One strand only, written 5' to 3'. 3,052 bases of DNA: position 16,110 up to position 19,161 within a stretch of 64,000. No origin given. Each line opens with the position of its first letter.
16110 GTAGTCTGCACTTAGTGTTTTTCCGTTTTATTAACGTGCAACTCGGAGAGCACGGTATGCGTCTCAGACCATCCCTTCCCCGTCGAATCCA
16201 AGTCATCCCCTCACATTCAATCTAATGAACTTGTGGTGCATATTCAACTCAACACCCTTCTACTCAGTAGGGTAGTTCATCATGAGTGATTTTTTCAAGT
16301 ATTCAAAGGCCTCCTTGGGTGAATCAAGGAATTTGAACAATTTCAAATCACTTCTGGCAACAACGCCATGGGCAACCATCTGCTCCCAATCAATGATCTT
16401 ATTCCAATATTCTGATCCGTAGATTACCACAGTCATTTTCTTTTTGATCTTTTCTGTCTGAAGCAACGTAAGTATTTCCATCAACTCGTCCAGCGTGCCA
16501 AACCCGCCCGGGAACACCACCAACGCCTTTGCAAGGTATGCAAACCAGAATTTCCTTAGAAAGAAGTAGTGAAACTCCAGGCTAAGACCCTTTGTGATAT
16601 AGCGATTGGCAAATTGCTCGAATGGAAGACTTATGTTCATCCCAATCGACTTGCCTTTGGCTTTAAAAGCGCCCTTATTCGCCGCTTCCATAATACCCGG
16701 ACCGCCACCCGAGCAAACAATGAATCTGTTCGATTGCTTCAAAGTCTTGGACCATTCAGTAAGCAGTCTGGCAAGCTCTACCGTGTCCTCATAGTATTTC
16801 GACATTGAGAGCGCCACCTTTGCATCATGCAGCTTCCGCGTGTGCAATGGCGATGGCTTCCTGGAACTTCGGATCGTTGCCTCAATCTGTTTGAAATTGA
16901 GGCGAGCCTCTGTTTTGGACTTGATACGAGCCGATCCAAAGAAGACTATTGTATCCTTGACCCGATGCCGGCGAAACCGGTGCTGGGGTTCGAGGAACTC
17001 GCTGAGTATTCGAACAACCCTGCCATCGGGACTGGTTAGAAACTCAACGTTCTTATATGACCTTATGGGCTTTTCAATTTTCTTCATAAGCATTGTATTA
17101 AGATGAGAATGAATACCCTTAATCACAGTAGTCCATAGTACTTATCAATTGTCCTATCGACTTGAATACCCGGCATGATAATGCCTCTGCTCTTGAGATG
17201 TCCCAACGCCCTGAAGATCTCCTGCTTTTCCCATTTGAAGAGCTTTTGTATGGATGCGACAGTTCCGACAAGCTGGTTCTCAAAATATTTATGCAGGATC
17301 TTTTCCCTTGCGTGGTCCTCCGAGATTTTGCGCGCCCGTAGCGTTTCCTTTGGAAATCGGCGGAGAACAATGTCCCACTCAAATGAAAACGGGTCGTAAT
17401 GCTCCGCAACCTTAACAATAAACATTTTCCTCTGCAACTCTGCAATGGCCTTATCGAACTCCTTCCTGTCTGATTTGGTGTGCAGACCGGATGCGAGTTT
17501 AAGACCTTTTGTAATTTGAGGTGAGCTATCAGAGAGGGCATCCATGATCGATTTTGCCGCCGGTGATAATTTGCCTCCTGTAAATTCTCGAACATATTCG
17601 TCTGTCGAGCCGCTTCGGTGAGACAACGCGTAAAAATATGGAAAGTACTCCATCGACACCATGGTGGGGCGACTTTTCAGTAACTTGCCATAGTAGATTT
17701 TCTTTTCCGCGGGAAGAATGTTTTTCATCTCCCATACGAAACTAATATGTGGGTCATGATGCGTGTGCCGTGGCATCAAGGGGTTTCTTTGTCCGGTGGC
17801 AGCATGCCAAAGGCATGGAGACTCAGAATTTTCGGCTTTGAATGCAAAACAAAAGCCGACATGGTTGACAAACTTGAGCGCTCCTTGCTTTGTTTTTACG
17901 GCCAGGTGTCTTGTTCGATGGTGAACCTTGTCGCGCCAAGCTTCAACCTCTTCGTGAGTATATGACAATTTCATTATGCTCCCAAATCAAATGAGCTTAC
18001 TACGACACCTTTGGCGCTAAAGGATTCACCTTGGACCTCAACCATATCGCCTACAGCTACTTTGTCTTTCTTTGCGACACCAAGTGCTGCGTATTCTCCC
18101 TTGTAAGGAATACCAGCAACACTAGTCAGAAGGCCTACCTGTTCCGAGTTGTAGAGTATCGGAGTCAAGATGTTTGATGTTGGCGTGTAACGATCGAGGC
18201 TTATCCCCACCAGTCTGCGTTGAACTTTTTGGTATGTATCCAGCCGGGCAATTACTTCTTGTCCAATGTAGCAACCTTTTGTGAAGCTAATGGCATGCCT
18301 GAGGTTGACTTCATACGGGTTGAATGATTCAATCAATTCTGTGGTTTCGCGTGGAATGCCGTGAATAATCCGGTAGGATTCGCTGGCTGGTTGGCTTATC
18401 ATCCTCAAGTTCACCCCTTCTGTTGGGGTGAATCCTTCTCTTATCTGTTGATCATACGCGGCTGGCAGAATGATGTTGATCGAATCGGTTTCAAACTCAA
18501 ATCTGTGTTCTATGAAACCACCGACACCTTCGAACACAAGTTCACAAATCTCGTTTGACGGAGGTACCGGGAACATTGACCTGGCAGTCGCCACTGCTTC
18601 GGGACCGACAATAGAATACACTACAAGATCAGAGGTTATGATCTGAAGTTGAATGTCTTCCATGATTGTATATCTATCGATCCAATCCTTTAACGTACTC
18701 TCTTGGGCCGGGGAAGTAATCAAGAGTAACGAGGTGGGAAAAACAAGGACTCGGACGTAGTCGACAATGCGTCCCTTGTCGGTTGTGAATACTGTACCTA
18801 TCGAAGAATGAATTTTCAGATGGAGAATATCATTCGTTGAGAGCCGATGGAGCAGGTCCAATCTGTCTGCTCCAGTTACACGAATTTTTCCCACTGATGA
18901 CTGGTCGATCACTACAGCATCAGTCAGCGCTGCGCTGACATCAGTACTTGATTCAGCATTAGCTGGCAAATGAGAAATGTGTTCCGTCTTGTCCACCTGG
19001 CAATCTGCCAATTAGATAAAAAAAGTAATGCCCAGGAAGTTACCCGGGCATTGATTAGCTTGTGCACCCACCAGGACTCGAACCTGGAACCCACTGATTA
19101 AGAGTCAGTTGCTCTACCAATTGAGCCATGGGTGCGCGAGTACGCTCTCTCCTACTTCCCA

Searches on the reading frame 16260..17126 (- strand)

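Call 26: search_protein_families(library=pfam, proteins=[window:16260-17126:-], max_evalue=0.001)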
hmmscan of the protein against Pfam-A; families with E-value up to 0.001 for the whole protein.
window:16260-17126:- (288 aa): 2 families
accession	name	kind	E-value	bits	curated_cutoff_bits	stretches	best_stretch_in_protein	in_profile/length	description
PF03641.19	Lysine_decarbox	-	6.4e-30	104.5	27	1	146-277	1-131/131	Possible lysine decarboxylase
PF18306.6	LDcluster4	-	2.9e-07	30.6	26.3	1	133-216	31-111/151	SLOG cluster4 family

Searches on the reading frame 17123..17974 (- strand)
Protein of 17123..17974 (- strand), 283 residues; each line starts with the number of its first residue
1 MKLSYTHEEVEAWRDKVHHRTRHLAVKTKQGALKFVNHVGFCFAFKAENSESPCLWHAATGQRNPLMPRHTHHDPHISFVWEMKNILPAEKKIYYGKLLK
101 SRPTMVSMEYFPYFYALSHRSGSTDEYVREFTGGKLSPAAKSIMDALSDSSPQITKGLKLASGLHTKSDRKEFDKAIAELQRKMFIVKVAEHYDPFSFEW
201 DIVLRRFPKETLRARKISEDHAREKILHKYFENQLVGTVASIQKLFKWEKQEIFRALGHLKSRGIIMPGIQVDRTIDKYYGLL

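Call 26: search_protein_families(library=pfam, proteins=[window:17123-17974:-], max_evalue=0.001)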
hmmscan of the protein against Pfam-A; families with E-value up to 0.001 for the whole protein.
window:17123-17974:- (283 aa): 1 family
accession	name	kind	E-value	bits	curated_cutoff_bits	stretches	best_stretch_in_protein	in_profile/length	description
PF24741.1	AlkZ-rel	-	1.2e-31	110.3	26.5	1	27-246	2-220/221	AlkZ related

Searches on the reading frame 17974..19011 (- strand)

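Call 26: search_protein_families(library=pfam, proteins=[window:17974-19011:-], max_evalue=0.001)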
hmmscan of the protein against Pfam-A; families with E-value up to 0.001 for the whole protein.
window:17974-19011:- (345 aa): 1 family
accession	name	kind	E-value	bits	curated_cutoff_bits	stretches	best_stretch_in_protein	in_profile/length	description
PF01571.26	GCV_T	-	9.4e-21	74.6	25.6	1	23-239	31-254/255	Aminomethyltransferase folate-binding domain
